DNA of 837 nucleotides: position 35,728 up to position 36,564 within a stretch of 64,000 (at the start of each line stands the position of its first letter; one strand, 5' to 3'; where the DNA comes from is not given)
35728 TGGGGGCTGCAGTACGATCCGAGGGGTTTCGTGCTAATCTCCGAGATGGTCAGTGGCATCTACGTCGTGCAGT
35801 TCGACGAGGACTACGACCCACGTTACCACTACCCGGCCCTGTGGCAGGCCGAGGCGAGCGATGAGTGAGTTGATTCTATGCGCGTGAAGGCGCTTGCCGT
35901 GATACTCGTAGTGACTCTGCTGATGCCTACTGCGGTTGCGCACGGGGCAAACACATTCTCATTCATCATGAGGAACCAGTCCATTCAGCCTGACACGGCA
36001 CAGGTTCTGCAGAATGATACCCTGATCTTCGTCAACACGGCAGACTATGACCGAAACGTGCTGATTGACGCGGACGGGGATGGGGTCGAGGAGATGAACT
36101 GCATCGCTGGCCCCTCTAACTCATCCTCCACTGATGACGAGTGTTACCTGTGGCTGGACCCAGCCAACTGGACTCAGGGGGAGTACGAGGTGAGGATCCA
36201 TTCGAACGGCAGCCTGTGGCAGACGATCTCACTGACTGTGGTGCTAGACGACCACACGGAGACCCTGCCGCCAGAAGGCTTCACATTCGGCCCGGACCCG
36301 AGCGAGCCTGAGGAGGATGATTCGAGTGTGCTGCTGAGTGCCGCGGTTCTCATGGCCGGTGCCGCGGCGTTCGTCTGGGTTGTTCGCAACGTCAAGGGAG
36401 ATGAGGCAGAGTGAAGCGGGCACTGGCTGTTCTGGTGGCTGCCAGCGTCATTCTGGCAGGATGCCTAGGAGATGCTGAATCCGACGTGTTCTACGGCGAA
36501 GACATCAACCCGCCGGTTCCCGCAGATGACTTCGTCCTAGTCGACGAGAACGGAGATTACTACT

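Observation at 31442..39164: Candidate undescribed surface copper-handling/redox module: 2 His1 cupredoxin-like proteins, 2 LVIVD beta-propellers, 2 Sco1/SenC and an Ig-like anchor protein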

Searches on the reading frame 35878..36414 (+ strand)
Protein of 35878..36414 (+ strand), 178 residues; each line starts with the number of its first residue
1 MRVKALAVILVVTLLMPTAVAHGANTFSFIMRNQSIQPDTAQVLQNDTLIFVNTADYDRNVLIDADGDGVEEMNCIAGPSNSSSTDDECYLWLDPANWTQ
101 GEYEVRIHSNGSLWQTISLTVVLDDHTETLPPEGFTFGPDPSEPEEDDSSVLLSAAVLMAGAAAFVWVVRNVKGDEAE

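Call 3: search_protein_families(library=pfam, proteins=[window:35878-36414:+], max_evalue=0.1)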
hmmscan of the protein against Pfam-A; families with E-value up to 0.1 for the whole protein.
window:35878-36414:+ (178 aa): 0 families

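Call 5: search_protein_families(library=ncbifam, proteins=[window:35878-36414:+], max_evalue=0.1)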
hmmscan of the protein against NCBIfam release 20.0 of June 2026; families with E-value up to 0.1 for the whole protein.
window:35878-36414:+ (178 aa): 0 families

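Call 7: search_solved_structures(query=window:35878-36414:+, max_evalue=10, show_alignments=2)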
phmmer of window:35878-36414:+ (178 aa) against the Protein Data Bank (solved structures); distinct sequences matched with E-value up to 10: 2.
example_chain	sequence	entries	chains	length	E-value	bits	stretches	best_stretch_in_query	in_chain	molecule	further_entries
4obm_A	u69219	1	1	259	0.81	12.7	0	40-69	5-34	Uncharacterized protein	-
7zqe_M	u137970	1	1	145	0.82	12.7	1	2-67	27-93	Plastocyanin, chloroplastic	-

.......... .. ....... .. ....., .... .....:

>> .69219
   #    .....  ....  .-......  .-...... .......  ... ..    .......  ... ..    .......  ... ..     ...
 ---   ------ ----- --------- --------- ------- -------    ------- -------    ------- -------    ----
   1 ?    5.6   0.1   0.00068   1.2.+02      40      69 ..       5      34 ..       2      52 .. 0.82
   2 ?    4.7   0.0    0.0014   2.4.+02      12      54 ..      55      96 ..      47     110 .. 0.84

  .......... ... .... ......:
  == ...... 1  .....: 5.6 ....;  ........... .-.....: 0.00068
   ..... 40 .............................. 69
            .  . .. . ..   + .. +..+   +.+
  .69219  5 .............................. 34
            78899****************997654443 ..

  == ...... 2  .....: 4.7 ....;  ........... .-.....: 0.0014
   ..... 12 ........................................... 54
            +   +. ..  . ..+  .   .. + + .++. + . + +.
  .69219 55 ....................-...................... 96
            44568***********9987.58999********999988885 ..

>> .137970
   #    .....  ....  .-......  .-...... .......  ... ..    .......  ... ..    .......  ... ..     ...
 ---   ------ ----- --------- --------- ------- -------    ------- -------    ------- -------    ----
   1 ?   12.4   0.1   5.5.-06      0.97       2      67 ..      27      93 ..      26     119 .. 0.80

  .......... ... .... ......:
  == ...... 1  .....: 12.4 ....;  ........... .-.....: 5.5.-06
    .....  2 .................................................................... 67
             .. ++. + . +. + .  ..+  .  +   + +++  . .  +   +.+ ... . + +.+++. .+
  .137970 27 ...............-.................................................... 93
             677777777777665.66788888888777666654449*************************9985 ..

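Call 8: find_homologous_proteins(query=window:35878-36414:+, max_evalue=0.001)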
Query window:35878-36414:+ (178 aa): 128 proteins with E <= 0.001 among 293 candidates; the best 120 are listed.
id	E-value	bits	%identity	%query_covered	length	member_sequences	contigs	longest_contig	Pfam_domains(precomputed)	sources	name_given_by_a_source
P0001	7.4e-113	392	99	100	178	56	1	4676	-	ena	-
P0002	1.6e-109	381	97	100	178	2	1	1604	-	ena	-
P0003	2.7e-105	368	92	100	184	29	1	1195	-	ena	-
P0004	2.2e-103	361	90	100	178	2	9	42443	-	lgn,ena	-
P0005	5.7e-103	360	89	99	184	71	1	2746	-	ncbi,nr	ncbi:MAG: hypothetical protein VX182_02080 [Candidatus Thermoplasmatota archaeon]|nr:hypothetical pr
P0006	9.8e-97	340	84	100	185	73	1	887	-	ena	-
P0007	6.4e-96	337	82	100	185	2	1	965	-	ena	-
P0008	2.8e-94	332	82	100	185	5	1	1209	-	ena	-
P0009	7.6e-93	327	81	99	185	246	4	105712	-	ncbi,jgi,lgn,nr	ncbi:MAG TPA: hypothetical protein EYQ15_03860 [Candidatus Poseidoniales archaeon]|jgi:hypothetical 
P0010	2.7e-91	322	79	100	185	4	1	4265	-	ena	-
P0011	3.5e-91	322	79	100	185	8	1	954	-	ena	-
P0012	4.2e-87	308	78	100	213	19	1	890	-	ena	-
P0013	9.9e-86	304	74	100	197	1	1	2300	-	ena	-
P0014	1.6e-85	303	74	100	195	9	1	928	-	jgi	-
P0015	1.7e-81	290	73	100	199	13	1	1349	-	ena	-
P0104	1.3e-47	180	51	99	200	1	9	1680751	-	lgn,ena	-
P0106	8.8e-47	177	48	92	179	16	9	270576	-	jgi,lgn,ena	-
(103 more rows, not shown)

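Call 13: find_encoding_contigs(protein=P0104, flank=10000, max_places=3)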
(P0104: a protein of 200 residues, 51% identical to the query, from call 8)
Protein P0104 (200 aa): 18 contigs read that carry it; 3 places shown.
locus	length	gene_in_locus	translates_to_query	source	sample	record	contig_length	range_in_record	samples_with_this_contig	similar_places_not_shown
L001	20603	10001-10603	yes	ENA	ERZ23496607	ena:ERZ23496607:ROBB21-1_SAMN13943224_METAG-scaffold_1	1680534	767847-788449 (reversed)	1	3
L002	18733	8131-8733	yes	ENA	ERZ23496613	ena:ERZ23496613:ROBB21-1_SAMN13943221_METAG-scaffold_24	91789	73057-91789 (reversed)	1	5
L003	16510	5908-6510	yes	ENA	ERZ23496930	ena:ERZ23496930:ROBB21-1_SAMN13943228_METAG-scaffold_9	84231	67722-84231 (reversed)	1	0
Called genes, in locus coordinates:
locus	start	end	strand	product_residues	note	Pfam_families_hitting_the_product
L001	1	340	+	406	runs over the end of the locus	PF00589:Phage_integrase (weak)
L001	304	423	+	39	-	-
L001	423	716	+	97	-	-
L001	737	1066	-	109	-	PF19067:DUF5763 (weak)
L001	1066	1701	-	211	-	PF01541:GIY-YIG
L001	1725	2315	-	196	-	-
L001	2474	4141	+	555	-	PF01155:HypA (faint), PF14311:DUF4379, PF23250:zf_DPOE_2 (faint), PF21817:CapR (faint), PF14311:DUF4379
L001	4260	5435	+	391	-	PF00589:Phage_integrase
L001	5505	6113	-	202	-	-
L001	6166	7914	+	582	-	PF08309:LVIVD (faint)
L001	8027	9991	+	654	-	PF08309:LVIVD (faint)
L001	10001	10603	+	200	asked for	-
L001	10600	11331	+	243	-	PF00578:AhpC-TSA (weak), PF02630:SCO1-SenC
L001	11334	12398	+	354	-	PF00578:AhpC-TSA, PF02630:SCO1-SenC, PF08534:Redoxin (weak)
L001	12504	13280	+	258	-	-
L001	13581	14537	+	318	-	PF14240:YHYH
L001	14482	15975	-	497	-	PF01409:tRNA-synt_2d, PF00152:tRNA-synt_2 (faint)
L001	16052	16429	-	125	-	-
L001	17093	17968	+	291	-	PF00763:THF_DHG_CYH, PF02882:THF_DHG_CYH_C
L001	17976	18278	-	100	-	PF01883:FeS_assembly_P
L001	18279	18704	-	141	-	PF02657:SufE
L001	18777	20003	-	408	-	PF00266:Aminotran_5, PF01041:DegT_DnrJ_EryC1 (weak)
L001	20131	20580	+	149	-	PF10686:YAcAr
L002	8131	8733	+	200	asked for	-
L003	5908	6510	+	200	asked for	-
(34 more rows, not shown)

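Call 14: find_encoding_contigs(protein=P0106, flank=10000, max_places=2)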
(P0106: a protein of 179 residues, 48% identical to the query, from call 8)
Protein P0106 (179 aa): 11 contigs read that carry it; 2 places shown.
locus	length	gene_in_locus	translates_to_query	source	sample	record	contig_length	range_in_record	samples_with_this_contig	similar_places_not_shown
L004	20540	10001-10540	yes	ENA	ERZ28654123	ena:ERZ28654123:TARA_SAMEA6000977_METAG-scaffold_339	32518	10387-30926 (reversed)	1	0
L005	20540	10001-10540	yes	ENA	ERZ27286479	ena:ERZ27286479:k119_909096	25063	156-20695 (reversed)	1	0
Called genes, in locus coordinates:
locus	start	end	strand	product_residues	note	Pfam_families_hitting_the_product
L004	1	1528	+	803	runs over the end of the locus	-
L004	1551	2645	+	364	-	PF01497:Peripla_BP_2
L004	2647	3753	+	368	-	PF01032:FecCD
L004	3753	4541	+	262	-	PF00005:ABC_tran, PF13175:AAA_15 (faint), PF13304:AAA_21 (faint)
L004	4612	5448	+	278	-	PF13883:CREG_beta-barrel, PF01243:PNPOx_N, PF10615:DUF2470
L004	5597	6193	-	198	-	-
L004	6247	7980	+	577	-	PF08309:LVIVD (faint)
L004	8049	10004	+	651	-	-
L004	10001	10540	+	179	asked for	-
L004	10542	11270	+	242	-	PF00578:AhpC-TSA (weak), PF02630:SCO1-SenC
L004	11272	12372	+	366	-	PF00578:AhpC-TSA (weak), PF02630:SCO1-SenC, PF08534:Redoxin (weak)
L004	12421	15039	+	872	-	PF03959:FSH1, PF14240:YHYH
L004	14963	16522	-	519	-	PF01409:tRNA-synt_2d, PF17759:tRNA_synthFbeta (faint), PF00152:tRNA-synt_2 (faint)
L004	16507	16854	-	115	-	-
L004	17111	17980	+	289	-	PF00763:THF_DHG_CYH, PF02882:THF_DHG_CYH_C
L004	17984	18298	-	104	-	PF01883:FeS_assembly_P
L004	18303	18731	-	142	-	PF02657:SufE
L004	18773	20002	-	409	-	PF00266:Aminotran_5, PF01041:DegT_DnrJ_EryC1 (weak)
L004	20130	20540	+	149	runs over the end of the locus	PF10686:YAcAr (faint)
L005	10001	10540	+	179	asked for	-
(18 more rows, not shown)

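Call 15: predict_structure(alignment_id=A1)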
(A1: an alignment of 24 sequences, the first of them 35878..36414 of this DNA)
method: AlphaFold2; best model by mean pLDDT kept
length: 178 residues; sequences in the alignment: 24
mean_pLDDT: 75.6   pTM: 0.56
mean pLDDT of the five models: 75.6, 73.3, 72.4, 71.4, 71.4
residues with pLDDT >= 90: 68; 70-90: 47; 50-70: 41; < 50: 22
segments of 3 or more residues with pLDDT < 50: 16-22, 143-150, 176-178
pLDDT, mean of each block of 10 residues (from residue 1): 67 58 76 93 92 93 81 89 83 89 93 93 71 51 45 58 72 53
secondary structure, 60 per line:
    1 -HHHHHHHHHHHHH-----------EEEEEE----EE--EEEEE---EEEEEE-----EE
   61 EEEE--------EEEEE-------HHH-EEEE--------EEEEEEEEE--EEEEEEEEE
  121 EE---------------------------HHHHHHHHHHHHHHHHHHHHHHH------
elements in order: H2-14 E26-31 E40-44 E48-53 E59-64 E73-77 E89-92 E101-109 E112-122 H150-172

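Call 19: fold_search(model_id=the predicted structure, library=pdb)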
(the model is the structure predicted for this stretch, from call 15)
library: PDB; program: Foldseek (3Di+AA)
matches with E <= 10: 1699; with E <= 0.001: 194
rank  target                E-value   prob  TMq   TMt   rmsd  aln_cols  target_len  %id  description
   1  5mkm_A                1.5e-05  1.00  0.40  0.27  11.7       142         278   13  Crystal Structure of Two-Domain Laccase mutant H165F from Streptomyces griseoflavus (released 2017-12-20)
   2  4hcf_B                3.0e-05  1.00  0.40  0.70   3.0       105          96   13  Crystal Structure of Uncharacterized Cupredoxin-like Domain Protein Cupredoxin_1 with Copper Bound from Bacillus anthr (released 2012-10-17)
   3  6ptt_A                3.0e-05  1.00  0.38  0.53   3.6       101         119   16  Soluble model of Arabidopsis thaliana CuA (Tt3LAt) (released 2019-11-20)
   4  7pfr_D                3.0e-05  1.00  0.39  0.26  11.6       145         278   13  Crystal Structure of Two-Domain Laccase mutant M199A from Streptomyces griseoflavus (released 2022-01-19)
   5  7deg_B                3.2e-05  1.00  0.38  0.45   9.1       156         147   15  Cryo-EM structure of a heme-copper terminal oxidase dimer provides insights into its catalytic mechanism (released 2021-08-04)
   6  5o4i_L                3.2e-05  1.00  0.37  0.25  13.0       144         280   14  Crystal Structure of mutant M54L/M64L/M96L of Two-Domain Laccase from Streptomyces griseoflavus dialyzed against solut (released 2018-03-28)
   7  3bqv                  3.6e-05  1.00  0.40  0.63   3.6       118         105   15  Crystal Structure of the double mutant D44A D45A Plastocyanin from Phormidium laminosum (released 2009-01-06)
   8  6rh9_A                3.6e-05  1.00  0.40  0.27   8.9       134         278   13  Crystal Structure of Two-Domain Laccase mutant I170F from Streptomyces griseoflavus (released 2019-07-17)
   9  7pu0_A                3.6e-05  1.00  0.39  0.26  12.6       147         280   15  Crystal Structure of Two-Domain Laccase mutant H165A/M199G from Streptomyces griseoflavus (released 2022-01-19)
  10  2cua_B                3.9e-05  1.00  0.38  0.50   3.3       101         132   16  THE CUA DOMAIN OF CYTOCHROME BA3 FROM THERMUS THERMOPHILUS (released 1999-05-28)
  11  8p9u_C                3.9e-05  1.00  0.40  0.27  11.7       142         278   13  Crystal Structure of Two-Domain Laccase mutant M199A/D268N from Streptomyces griseoflavus (released 2024-04-10)
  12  7puh_A                4.4e-05  1.00  0.39  0.26   9.0       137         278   14  Crystal Structure of Two-Domain Laccase mutant H165A/R240H from Streptomyces griseoflavus (released 2022-01-19)
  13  6rhq_C                4.7e-05  1.00  0.41  0.28   6.8       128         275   12  Crystal Structure of Two-Domain Laccase mutant I170A from Streptomyces griseoflavus (released 2019-07-17)
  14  7pcy                  4.7e-05  1.00  0.37  0.62   4.1       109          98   18  THE CRYSTAL STRUCTURE OF PLASTOCYANIN FROM A GREEN ALGA, ENTEROMORPHA PROLIFERA (released 1990-07-15)
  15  6fdj_C                5.0e-05  1.00  0.41  0.28   6.3       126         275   11  Crystal Structure of Two-Domain Laccase mutant H165A from Streptomyces griseoflavus with high copper ions occupancy (released 2019-01-30)
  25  4hcf_A                7.2e-05  1.00  0.40  0.75   2.4       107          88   13  Crystal Structure of Uncharacterized Cupredoxin-like Domain Protein Cupredoxin_1 with Copper Bound from Bacillus anthr (released 2012-10-17)
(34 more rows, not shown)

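Call 20: search_solved_structures(query=A1, max_evalue=10, show_alignments=3)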
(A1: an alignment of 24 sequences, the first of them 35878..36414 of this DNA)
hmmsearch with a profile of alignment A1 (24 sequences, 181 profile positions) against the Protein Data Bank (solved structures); distinct sequences matched with E-value up to 10: 4.
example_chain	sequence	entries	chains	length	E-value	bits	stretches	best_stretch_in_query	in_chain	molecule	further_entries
6cxh_A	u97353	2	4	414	1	12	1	6-40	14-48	Particulate methane monooxygenase, B subunit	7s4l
3lhr_A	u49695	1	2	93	1.3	11.7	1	82-144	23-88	Zinc finger protein 24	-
2voz_A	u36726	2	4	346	1.4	11.5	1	27-73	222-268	PERIPLASMIC IRON-BINDING PROTEIN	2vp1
9ot8_A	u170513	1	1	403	2.4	10.8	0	99-139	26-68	FN3con-9 - FN3con-41 fusion,Galectin-3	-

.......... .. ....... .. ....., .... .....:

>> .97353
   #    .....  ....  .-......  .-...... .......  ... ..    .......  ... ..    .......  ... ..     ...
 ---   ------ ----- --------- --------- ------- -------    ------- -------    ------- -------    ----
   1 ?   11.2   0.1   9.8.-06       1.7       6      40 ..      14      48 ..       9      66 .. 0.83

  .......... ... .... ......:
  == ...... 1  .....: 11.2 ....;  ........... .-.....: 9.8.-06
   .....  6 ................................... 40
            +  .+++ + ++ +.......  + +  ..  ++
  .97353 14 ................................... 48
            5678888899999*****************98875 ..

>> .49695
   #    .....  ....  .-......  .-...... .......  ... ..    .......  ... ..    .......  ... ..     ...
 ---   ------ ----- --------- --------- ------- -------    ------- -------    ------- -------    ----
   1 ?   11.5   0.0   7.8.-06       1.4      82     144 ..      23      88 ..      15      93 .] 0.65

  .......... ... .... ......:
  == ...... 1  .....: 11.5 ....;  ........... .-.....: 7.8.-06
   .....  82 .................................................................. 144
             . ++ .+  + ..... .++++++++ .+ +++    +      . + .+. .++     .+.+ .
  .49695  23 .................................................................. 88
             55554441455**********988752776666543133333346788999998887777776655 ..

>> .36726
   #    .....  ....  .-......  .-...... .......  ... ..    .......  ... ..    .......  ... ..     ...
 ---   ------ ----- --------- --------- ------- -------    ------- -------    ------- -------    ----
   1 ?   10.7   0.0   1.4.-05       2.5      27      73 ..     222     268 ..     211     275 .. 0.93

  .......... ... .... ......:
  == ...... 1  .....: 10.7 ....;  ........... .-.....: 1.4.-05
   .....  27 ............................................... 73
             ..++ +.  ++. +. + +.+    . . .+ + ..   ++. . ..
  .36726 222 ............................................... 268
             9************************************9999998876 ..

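Call 36: find_related_loci(query=A1, collection=genome_contigs, flank=8000)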
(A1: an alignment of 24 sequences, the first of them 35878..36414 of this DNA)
Query A1 (178 aa) in genome_contigs; peptide patterns used: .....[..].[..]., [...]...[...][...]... (x = any residue, [..] = any of these).
75 stretches matched a pattern; 66 encode a relative of the query (tblastn E <= 1e-3); 66 distinct loci.
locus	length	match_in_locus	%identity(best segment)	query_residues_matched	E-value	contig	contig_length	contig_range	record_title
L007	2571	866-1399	97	1-178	2e-121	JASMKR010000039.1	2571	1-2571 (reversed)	MAG: Candidatus Thalassarchaeaceae archaeon isolate Arabian9_MAG_20 c_000001196346, whole genome shotgun sequence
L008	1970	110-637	90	1-176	6e-107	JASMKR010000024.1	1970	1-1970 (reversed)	MAG: Candidatus Thalassarchaeaceae archaeon isolate Arabian9_MAG_20 c_000000676685, whole genome shotgun sequence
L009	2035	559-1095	80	1-178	3e-102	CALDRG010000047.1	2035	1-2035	MAG TPA_asm: uncultured euryarchaeote isolate ERR599125_bin.45_CONCOCT_v1.1_MAG genome assembly, contig: ERZ841701.17225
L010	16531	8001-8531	81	1-176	9e-93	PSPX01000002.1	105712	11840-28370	MAG: Methanobacteriota archaeon isolate Guaymas_22 scaffold_350, whole genome shotgun sequence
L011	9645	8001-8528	81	1-175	9e-92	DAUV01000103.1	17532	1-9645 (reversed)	MAG TPA_asm: Euryarchaeota archaeon UBA623 UBA623_contig_35826, whole genome shotgun sequence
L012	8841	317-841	72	1-176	8e-78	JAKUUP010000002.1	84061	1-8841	MAG: Candidatus Thalassarchaeum betae isolate ALOHA_A2.5_136 A2.5-Thalassarchaeum-6_2, whole genome shotgun sequence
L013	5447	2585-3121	62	1-178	2e-70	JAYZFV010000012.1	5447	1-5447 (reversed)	MAG: Thermoplasmatota archaeon isolate XB_MAG174 DB_MAG174_0012, whole genome shotgun sequence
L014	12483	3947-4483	60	1-178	5e-70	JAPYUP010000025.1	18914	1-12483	MAG: Candidatus Thalassarchaeaceae archaeon isolate PW8.metabat2.180 PW8_3363_length_18914_cov_22.353359, whole genome s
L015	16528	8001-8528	64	4-178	2e-69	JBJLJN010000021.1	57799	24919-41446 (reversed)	MAG: Candidatus Thalassarchaeum sp. isolate LRMED-030 Thalassarchaeum-LRMED-030-C562, whole genome shotgun sequence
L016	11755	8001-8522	61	4-176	5e-68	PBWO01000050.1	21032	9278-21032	MAG: Methanobacteriota archaeon isolate RS814 TaraRedSea_contig_57759, whole genome shotgun sequence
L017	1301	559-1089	67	1-178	4e-72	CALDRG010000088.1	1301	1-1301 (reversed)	MAG TPA_asm: uncultured euryarchaeote isolate ERR599125_bin.45_CONCOCT_v1.1_MAG genome assembly, contig: ERZ841701.36388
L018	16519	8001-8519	65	1-176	3e-68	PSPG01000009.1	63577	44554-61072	MAG: Candidatus Thalassarchaeum betae isolate Cayman_51_deep scaffold_151, whole genome shotgun sequence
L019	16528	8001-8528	60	4-178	2e-66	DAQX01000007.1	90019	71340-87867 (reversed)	MAG TPA_asm: Euryarchaeota archaeon UBA86 UBA86_contig_4971, whole genome shotgun sequence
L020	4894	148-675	61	4-178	3e-66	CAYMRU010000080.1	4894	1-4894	MAG TPA_asm: uncultured Candidatus Poseidoniales archaeon isolate SRP077602_co11_569 genome assembly, contig: NODE_25723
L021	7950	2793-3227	63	3-147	5e-65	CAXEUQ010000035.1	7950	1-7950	MAG TPA_asm: uncultured Candidatus Poseidoniales archaeon isolate ERR599032_concoct_73 genome assembly, contig: ERZ84053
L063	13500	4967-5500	43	1-176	4e-42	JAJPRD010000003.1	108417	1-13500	MAG: Candidatus Thalassarchaeaceae archaeon isolate MAG_45 20082D-01-04-S10-L004-001_18, whole genome shotgun sequence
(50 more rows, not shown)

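Call 69: search_protein_families(library=pfam, proteins=[L001:13581-14537:+, L004:12421-15039:+, L001:12504-13280:+], max_evalue=0.01)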
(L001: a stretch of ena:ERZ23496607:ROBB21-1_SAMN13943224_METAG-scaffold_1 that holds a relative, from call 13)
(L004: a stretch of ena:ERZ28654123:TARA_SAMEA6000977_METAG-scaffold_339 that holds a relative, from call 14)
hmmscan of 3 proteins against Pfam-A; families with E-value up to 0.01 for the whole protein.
L001:13581-14537:+ (318 aa): 2 families
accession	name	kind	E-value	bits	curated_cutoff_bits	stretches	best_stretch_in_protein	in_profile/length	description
PF14240.11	YHYH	-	5.6e-33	115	25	1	4-172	19-181/193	YHYH protein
PF22807.2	TrAA12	-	0.0032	16.3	30.9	1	190-278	379-460/463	TrAA12-like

L004:12421-15039:+ (872 aa): 2 families
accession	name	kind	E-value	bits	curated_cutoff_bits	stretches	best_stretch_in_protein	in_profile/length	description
PF14240.11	YHYH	-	3.1e-35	122.3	25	1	561-774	2-193/193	YHYH protein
PF03959.19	FSH1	-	4.7e-19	69.3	21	1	267-443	4-205/211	Serine hydrolase (FSH1)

L001:12504-13280:+ (258 aa): 1 family
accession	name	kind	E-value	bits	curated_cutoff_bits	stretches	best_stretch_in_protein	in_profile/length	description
PF16640.11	Big_3_5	-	0.0038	18.2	35.5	0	45-106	5-67/88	Bacterial Ig-like domain (group 3)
